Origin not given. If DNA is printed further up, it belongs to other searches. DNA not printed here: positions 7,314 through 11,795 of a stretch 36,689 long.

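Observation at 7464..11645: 1393-aa propeller/IPT/FN3 protein sits where PilY1 would be, making it a candidate pilus-tip adhesin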

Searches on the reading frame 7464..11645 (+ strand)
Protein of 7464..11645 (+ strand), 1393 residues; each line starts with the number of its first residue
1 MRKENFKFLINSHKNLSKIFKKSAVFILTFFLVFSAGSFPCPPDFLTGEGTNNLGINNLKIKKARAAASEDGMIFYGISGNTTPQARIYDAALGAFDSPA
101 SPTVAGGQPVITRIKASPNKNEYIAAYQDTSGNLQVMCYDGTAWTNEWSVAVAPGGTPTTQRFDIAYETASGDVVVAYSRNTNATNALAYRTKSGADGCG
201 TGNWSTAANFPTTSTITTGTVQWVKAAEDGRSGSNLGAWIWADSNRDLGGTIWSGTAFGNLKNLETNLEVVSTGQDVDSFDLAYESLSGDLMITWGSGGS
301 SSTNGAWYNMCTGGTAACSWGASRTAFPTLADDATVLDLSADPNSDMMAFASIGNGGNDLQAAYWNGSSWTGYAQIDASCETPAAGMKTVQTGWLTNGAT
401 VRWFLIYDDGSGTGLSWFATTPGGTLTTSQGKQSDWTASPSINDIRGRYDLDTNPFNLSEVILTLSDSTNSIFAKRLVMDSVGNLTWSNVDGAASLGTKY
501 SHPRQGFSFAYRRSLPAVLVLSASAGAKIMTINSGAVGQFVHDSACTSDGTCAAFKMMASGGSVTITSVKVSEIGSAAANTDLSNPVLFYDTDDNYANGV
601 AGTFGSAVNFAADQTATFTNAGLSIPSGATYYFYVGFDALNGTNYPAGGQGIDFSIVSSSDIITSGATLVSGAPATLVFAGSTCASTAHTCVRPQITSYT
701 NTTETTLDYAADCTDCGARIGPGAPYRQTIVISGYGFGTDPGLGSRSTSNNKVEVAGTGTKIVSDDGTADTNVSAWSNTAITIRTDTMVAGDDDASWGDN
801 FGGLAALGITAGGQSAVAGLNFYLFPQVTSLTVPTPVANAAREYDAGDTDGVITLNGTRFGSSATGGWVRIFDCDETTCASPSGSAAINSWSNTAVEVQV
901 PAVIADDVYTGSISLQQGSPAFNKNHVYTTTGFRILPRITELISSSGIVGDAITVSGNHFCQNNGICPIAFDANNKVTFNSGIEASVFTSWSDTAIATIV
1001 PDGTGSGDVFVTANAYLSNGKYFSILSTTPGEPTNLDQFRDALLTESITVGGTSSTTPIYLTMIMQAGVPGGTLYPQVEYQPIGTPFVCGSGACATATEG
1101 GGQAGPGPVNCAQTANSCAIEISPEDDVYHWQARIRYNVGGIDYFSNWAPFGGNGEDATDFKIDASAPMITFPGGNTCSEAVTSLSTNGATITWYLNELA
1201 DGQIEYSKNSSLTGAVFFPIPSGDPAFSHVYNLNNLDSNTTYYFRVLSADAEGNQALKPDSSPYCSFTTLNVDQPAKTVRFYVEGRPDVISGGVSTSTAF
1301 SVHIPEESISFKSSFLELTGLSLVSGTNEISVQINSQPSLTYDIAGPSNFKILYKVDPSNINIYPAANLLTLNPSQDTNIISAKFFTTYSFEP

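Call 5: search_protein_families(library=pfam, proteins=[window:7464-11645:+], max_evalue=0.1)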
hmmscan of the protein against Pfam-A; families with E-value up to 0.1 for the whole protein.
window:7464-11645:+ (1393 aa): 2 families
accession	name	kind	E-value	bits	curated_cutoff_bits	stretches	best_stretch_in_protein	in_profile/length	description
PF16656.11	Pur_ac_phosph_N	-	1e-05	26.4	30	1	1182-1269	8-93/93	Purple acid Phosphatase, N-terminal domain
PF00041.27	fn3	-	0.031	14.9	25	0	1183-1256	9-76/84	Fibronectin type III domain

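Call 6: search_protein_families(library=ncbifam, proteins=[window:7464-11645:+], max_evalue=0.1)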
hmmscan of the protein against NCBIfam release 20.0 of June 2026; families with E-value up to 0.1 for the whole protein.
window:7464-11645:+ (1393 aa): 0 families

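Call 7: find_homologous_proteins(query=window:7464-11642:+, max_evalue=0.001)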
Query window:7464-11642:+ (1393 aa): 89 proteins with E <= 0.001 among 8000 candidates.
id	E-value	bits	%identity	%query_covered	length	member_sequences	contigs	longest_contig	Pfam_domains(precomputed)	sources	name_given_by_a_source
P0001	0.0e+0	2269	72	100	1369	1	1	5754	PF16656.12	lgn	-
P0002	0.0e+0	2060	67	96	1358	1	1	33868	PF16656.12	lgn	-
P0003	0.0e+0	1654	62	50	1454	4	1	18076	PF16656.12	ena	-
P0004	0.0e+0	1629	53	73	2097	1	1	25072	PF01833.31,PF00041.28,PF16656.12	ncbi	-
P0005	0.0e+0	1590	62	50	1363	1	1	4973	PF16656.12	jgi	jgi:hypothetical protein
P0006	2.8e-283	961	42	99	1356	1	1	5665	PF16656.12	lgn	-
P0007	1.7e-278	945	42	99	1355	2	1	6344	PF16656.12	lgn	-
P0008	2.1e-278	945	42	95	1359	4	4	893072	PF16656.12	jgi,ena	-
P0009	3.7e-270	918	45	50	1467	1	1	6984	PF16656.12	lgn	-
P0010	1.7e-257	876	41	96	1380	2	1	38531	PF00041.28,PF16656.12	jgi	jgi:hypothetical protein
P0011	1.7e-252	859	39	99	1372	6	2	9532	PF16656.12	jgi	jgi:hypothetical protein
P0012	2.9e-246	839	39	96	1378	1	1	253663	PF16656.12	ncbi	-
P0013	1.6e-223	763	38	99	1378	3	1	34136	PF16656.12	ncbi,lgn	-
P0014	4.2e-217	742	62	37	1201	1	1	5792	PF01833.31,PF16656.12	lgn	-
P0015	1.5e-205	704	64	36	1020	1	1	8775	-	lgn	-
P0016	2.6e-201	690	41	36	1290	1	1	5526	-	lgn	-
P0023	5.2e-157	543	32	96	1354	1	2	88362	PF16656.12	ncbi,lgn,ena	-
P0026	1.2e-146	508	49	39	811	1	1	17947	-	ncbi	-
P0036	1.7e-125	438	52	32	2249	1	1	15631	PF16655.13,PF07646.22,PF25059.2,PF24681.2,PF13415.13,PF23376.2,PF24981.2,PF01344.32,PF25210.2,PF00082.28,PF16656.12,PF13964.13,PF06739.18,PF00041.28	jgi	jgi:hypothetical protein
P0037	9.3e-122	426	48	32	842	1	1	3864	-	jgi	-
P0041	1.4e-117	412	48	33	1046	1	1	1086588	PF13385.14,PF10102.15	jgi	jgi:hypothetical protein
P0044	4.5e-115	404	49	32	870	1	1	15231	-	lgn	-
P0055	3.8e-107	378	47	33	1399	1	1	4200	PF00932.26,PF23376.2,PF00041.28,PF16656.12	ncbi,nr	ncbi:MAG: fibronectin type III domain-containing protein, partial [Bacteroidales bacterium]|nr:fibro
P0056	4.1e-106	374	48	32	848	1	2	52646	-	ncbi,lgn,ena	ncbi:MAG: prepilin-type N-terminal cleavage/methylation domain-containing protein [bacterium]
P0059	4.9e-104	367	46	33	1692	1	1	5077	PF16655.13,PF00932.26,PF25788.3,PF00041.28,PF16656.12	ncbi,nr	ncbi:MAG: fibronectin type III domain-containing protein, partial [Elusimicrobia bacterium]|nr:fibro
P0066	3.5e-100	355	45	32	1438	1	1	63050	PF00932.26,PF25788.3,PF24489.2,PF00041.28,PF16656.12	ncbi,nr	ncbi:MAG: lamin tail domain-containing protein [Elusimicrobia bacterium]|nr:lamin tail domain-contai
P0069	2.9e-95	338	43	33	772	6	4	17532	-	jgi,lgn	jgi:Tfp pilus assembly protein PilV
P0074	1.4e-91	326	40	33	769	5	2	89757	-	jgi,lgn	jgi:hypothetical protein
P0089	5.6e-17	79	30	39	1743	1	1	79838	-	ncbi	-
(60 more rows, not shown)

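Call 8: search_solved_structures(query=window:7464-11642:+, max_evalue=1, show_alignments=2)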
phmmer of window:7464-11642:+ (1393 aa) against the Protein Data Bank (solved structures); distinct sequences matched with E-value up to 1: 1.
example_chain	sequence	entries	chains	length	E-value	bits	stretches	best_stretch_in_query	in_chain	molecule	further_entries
8co1_Q2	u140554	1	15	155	0.0017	19.2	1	926-1016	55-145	IPT/TIG domain-containing protein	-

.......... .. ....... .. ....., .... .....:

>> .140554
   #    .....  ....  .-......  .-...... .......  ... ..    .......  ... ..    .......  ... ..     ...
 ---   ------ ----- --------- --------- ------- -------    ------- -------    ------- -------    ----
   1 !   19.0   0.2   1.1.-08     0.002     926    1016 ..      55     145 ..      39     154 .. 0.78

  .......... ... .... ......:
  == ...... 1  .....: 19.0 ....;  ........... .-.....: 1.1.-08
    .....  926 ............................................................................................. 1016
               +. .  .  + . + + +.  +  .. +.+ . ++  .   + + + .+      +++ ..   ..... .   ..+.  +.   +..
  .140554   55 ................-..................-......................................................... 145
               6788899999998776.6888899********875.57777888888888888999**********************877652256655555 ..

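Call 18: search_protein_families(library=pfam, proteins=[P0056, P0069, P0037, P0044, P0041, P0026, P0016], max_evalue=0.01)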
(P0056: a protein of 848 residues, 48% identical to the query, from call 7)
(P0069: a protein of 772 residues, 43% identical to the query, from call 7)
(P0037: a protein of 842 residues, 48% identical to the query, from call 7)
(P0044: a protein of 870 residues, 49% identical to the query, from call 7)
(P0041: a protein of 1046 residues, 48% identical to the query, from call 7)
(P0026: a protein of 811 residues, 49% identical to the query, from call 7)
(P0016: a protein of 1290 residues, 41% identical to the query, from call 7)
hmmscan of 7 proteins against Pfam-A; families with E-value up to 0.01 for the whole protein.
P0056 (848 aa): 2 families
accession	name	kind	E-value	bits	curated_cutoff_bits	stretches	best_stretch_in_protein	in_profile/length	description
PF07963.17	N_methyl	-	9.7e-05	22.2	21.2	1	17-39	4-26/27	Prokaryotic N-terminal methylation motif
PF19403.5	SpaA_2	-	0.00017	22.5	25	1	328-406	5-96/96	Prealbumin-like fold domain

P0069 (772 aa): 0 families

P0037 (842 aa): 2 families
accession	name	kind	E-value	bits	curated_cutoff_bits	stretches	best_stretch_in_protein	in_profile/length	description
PF07963.17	N_methyl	-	5.4e-05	23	21.2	1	9-33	2-26/27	Prokaryotic N-terminal methylation motif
PF00048.25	IL8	-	0.0031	18.1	21.3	0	371-397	19-46/60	Small cytokines (intecrine/chemokine), interleukin-8 like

P0044 (870 aa): 1 family
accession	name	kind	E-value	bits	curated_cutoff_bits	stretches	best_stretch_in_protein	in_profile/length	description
PF12708.12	Pect-lyase_RHGA_epim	-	0.00054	20.3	27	0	292-355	33-97/213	Rhamnogalacturonase A/epimerase, pectate lyase-like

P0041 (1046 aa): 2 families
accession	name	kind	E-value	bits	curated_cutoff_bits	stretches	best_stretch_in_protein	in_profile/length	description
PF13385.13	Laminin_G_3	-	1.2e-26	94.2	27.6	1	744-900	1-149/151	Concanavalin A-like lectin/glucanases superfamily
PF10102.14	DUF2341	-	5.3e-11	43.3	23.4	1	627-691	2-64/84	Domain of unknown function (DUF2341)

P0026 (811 aa): 0 families

P0016 (1290 aa): 0 families

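Call 19: find_encoding_contigs(protein=P0008, flank=10000, max_places=2)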
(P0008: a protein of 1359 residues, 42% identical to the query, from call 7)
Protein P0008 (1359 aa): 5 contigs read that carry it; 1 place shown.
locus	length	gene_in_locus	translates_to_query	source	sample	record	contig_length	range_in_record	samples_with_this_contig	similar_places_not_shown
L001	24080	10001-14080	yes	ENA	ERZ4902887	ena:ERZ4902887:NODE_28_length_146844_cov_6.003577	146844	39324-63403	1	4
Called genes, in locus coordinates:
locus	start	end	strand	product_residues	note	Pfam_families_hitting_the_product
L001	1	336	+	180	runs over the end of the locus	PF13482:RNase_H_2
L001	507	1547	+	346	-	-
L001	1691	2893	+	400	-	PF21760:SecD_1st, PF22599:SecDF_P1_head, PF00873:ACR_tran (weak), PF02355:SecD_SecF_C, PF03176:MMPL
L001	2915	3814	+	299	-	PF02355:SecD_SecF_C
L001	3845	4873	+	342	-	PF04545:Sigma70_r4, PF05066:HARE-HTH (weak)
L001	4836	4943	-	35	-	-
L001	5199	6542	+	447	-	PF26449:DUF8128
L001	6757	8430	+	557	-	PF01935:DUF87, PF02534:T4SS-DNA_transf (weak), PF10412:TrwB_AAD_bind, PF12696:TraG-D_C (faint)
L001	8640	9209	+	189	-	PF08207:EFP_N, PF01132:EFP (weak), PF09285:Elong-fact-P_C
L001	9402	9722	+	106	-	-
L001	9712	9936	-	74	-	-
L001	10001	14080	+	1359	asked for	PF16656:Pur_ac_phosph_N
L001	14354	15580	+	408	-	-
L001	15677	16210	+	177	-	PF07963:N_methyl (weak)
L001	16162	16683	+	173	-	-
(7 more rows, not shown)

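Call 20: find_encoding_contigs(protein=P0012, flank=10000, max_places=2)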
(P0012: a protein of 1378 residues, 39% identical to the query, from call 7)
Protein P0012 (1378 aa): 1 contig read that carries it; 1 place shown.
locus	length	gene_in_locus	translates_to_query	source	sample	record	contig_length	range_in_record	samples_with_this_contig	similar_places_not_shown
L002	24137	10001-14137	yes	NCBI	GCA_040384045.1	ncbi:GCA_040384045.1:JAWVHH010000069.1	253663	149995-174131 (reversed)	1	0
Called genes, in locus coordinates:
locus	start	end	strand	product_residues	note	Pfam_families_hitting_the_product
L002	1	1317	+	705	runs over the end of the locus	PF00989:PAS (faint), PF00672:HAMP, PF13426:PAS_9, PF00512:HisKA, PF02518:HATPase_c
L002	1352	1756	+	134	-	PF00072:Response_reg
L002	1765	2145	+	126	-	PF00072:Response_reg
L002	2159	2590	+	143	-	PF00072:Response_reg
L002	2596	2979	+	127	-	PF00072:Response_reg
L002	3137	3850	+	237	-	PF07963:N_methyl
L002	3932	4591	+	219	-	-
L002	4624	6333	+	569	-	PF05157:MshEN (weak), PF00437:T2SSE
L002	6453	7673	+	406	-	PF28597:T2SSF_N, PF00482:T2SSF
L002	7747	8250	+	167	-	PF07963:N_methyl (weak)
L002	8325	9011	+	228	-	-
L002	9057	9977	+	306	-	PF13354:Beta-lactamase2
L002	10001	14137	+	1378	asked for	PF16656:Pur_ac_phosph_N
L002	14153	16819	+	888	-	PF26549:Tricorn_N (faint), PF07676:PD40 (faint)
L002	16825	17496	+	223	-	-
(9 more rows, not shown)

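Call 22: find_encoding_contigs(protein=P0056, flank=10000, max_places=2)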
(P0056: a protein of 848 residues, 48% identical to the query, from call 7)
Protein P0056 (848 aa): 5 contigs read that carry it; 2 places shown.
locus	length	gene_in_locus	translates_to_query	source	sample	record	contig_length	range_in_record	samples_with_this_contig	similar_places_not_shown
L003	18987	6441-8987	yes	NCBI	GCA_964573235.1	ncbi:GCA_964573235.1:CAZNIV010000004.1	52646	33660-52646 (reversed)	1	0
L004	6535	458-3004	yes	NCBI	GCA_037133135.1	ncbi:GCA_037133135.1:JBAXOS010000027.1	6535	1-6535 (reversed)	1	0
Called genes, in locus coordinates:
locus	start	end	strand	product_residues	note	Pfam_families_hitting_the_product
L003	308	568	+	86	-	PF12636:DUF3781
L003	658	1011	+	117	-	PF04993:TfoX_N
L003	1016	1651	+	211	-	PF04832:SOUL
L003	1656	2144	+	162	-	PF01625:PMSR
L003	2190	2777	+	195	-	-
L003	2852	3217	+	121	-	PF00072:Response_reg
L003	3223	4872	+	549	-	PF05157:MshEN, PF00437:T2SSE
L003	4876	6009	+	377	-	PF00482:T2SSF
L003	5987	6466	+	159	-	PF07963:N_methyl (weak)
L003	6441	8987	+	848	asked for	-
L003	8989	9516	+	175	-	-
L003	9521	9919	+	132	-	-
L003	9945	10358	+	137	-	PF01814:Hemerythrin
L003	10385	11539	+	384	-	PF00989:PAS, PF13188:PAS_8 (faint), PF13426:PAS_9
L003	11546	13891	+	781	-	PF02743:dCache_1, PF00672:HAMP, PF00989:PAS, PF08448:PAS_4, PF13426:PAS_9, PF08447:PAS_3, PF00512:HisKA, PF02518:HATPase_c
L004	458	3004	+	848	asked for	-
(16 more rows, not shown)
